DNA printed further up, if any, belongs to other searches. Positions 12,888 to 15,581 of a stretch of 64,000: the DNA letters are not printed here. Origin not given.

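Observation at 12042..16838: Orphan glycyl-radical enzyme operon (activase + 797-aa GRE + dedicated permease) with a G-C-L-D thiyl loop instead of the eliminase G-C-V-E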

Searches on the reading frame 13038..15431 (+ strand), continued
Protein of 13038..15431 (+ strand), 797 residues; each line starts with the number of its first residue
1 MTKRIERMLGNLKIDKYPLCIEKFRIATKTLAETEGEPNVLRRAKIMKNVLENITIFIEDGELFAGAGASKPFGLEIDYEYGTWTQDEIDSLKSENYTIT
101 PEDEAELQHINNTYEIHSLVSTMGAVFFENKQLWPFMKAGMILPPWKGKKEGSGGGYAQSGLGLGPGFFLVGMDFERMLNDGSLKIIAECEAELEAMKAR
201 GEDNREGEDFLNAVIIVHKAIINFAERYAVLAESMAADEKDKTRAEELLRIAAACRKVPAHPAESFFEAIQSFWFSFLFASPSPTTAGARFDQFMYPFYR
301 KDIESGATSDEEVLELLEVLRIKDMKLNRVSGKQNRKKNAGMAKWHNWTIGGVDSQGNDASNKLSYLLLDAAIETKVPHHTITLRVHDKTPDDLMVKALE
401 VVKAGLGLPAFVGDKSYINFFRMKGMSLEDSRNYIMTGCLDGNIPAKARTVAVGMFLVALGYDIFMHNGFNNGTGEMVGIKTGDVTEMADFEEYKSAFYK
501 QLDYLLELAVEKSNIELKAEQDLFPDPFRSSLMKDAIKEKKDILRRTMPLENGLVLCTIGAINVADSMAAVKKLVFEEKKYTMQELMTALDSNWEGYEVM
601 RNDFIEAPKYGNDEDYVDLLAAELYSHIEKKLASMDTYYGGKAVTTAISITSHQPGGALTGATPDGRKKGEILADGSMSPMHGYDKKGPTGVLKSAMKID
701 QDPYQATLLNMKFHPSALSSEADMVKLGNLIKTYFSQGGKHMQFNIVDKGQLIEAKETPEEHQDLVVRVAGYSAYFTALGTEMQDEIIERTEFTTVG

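Call 72: search_solved_structures(query=window:13038-15431:+, max_evalue=1e-121, show_alignments=4)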
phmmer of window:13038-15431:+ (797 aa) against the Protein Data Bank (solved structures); distinct sequences matched with E-value up to 1e-121: 4.
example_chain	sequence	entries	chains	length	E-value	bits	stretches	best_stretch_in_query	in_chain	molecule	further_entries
9f3w_A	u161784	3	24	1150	2.5e-130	439.3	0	2-792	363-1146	Choline trimethylamine-lyase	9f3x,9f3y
1r8w_A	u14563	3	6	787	2.5e-130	439.3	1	19-793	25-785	glycerol dehydratase | B12-independent glycerol dehydratase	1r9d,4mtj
5i2a_A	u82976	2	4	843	1.6e-122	413.4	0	3-594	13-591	Diol-dehydratase | Diol dehydratase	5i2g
7e7l_A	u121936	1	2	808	9.1e-122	411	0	24-794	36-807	Hydroxyphenylacetic acid decarboxylase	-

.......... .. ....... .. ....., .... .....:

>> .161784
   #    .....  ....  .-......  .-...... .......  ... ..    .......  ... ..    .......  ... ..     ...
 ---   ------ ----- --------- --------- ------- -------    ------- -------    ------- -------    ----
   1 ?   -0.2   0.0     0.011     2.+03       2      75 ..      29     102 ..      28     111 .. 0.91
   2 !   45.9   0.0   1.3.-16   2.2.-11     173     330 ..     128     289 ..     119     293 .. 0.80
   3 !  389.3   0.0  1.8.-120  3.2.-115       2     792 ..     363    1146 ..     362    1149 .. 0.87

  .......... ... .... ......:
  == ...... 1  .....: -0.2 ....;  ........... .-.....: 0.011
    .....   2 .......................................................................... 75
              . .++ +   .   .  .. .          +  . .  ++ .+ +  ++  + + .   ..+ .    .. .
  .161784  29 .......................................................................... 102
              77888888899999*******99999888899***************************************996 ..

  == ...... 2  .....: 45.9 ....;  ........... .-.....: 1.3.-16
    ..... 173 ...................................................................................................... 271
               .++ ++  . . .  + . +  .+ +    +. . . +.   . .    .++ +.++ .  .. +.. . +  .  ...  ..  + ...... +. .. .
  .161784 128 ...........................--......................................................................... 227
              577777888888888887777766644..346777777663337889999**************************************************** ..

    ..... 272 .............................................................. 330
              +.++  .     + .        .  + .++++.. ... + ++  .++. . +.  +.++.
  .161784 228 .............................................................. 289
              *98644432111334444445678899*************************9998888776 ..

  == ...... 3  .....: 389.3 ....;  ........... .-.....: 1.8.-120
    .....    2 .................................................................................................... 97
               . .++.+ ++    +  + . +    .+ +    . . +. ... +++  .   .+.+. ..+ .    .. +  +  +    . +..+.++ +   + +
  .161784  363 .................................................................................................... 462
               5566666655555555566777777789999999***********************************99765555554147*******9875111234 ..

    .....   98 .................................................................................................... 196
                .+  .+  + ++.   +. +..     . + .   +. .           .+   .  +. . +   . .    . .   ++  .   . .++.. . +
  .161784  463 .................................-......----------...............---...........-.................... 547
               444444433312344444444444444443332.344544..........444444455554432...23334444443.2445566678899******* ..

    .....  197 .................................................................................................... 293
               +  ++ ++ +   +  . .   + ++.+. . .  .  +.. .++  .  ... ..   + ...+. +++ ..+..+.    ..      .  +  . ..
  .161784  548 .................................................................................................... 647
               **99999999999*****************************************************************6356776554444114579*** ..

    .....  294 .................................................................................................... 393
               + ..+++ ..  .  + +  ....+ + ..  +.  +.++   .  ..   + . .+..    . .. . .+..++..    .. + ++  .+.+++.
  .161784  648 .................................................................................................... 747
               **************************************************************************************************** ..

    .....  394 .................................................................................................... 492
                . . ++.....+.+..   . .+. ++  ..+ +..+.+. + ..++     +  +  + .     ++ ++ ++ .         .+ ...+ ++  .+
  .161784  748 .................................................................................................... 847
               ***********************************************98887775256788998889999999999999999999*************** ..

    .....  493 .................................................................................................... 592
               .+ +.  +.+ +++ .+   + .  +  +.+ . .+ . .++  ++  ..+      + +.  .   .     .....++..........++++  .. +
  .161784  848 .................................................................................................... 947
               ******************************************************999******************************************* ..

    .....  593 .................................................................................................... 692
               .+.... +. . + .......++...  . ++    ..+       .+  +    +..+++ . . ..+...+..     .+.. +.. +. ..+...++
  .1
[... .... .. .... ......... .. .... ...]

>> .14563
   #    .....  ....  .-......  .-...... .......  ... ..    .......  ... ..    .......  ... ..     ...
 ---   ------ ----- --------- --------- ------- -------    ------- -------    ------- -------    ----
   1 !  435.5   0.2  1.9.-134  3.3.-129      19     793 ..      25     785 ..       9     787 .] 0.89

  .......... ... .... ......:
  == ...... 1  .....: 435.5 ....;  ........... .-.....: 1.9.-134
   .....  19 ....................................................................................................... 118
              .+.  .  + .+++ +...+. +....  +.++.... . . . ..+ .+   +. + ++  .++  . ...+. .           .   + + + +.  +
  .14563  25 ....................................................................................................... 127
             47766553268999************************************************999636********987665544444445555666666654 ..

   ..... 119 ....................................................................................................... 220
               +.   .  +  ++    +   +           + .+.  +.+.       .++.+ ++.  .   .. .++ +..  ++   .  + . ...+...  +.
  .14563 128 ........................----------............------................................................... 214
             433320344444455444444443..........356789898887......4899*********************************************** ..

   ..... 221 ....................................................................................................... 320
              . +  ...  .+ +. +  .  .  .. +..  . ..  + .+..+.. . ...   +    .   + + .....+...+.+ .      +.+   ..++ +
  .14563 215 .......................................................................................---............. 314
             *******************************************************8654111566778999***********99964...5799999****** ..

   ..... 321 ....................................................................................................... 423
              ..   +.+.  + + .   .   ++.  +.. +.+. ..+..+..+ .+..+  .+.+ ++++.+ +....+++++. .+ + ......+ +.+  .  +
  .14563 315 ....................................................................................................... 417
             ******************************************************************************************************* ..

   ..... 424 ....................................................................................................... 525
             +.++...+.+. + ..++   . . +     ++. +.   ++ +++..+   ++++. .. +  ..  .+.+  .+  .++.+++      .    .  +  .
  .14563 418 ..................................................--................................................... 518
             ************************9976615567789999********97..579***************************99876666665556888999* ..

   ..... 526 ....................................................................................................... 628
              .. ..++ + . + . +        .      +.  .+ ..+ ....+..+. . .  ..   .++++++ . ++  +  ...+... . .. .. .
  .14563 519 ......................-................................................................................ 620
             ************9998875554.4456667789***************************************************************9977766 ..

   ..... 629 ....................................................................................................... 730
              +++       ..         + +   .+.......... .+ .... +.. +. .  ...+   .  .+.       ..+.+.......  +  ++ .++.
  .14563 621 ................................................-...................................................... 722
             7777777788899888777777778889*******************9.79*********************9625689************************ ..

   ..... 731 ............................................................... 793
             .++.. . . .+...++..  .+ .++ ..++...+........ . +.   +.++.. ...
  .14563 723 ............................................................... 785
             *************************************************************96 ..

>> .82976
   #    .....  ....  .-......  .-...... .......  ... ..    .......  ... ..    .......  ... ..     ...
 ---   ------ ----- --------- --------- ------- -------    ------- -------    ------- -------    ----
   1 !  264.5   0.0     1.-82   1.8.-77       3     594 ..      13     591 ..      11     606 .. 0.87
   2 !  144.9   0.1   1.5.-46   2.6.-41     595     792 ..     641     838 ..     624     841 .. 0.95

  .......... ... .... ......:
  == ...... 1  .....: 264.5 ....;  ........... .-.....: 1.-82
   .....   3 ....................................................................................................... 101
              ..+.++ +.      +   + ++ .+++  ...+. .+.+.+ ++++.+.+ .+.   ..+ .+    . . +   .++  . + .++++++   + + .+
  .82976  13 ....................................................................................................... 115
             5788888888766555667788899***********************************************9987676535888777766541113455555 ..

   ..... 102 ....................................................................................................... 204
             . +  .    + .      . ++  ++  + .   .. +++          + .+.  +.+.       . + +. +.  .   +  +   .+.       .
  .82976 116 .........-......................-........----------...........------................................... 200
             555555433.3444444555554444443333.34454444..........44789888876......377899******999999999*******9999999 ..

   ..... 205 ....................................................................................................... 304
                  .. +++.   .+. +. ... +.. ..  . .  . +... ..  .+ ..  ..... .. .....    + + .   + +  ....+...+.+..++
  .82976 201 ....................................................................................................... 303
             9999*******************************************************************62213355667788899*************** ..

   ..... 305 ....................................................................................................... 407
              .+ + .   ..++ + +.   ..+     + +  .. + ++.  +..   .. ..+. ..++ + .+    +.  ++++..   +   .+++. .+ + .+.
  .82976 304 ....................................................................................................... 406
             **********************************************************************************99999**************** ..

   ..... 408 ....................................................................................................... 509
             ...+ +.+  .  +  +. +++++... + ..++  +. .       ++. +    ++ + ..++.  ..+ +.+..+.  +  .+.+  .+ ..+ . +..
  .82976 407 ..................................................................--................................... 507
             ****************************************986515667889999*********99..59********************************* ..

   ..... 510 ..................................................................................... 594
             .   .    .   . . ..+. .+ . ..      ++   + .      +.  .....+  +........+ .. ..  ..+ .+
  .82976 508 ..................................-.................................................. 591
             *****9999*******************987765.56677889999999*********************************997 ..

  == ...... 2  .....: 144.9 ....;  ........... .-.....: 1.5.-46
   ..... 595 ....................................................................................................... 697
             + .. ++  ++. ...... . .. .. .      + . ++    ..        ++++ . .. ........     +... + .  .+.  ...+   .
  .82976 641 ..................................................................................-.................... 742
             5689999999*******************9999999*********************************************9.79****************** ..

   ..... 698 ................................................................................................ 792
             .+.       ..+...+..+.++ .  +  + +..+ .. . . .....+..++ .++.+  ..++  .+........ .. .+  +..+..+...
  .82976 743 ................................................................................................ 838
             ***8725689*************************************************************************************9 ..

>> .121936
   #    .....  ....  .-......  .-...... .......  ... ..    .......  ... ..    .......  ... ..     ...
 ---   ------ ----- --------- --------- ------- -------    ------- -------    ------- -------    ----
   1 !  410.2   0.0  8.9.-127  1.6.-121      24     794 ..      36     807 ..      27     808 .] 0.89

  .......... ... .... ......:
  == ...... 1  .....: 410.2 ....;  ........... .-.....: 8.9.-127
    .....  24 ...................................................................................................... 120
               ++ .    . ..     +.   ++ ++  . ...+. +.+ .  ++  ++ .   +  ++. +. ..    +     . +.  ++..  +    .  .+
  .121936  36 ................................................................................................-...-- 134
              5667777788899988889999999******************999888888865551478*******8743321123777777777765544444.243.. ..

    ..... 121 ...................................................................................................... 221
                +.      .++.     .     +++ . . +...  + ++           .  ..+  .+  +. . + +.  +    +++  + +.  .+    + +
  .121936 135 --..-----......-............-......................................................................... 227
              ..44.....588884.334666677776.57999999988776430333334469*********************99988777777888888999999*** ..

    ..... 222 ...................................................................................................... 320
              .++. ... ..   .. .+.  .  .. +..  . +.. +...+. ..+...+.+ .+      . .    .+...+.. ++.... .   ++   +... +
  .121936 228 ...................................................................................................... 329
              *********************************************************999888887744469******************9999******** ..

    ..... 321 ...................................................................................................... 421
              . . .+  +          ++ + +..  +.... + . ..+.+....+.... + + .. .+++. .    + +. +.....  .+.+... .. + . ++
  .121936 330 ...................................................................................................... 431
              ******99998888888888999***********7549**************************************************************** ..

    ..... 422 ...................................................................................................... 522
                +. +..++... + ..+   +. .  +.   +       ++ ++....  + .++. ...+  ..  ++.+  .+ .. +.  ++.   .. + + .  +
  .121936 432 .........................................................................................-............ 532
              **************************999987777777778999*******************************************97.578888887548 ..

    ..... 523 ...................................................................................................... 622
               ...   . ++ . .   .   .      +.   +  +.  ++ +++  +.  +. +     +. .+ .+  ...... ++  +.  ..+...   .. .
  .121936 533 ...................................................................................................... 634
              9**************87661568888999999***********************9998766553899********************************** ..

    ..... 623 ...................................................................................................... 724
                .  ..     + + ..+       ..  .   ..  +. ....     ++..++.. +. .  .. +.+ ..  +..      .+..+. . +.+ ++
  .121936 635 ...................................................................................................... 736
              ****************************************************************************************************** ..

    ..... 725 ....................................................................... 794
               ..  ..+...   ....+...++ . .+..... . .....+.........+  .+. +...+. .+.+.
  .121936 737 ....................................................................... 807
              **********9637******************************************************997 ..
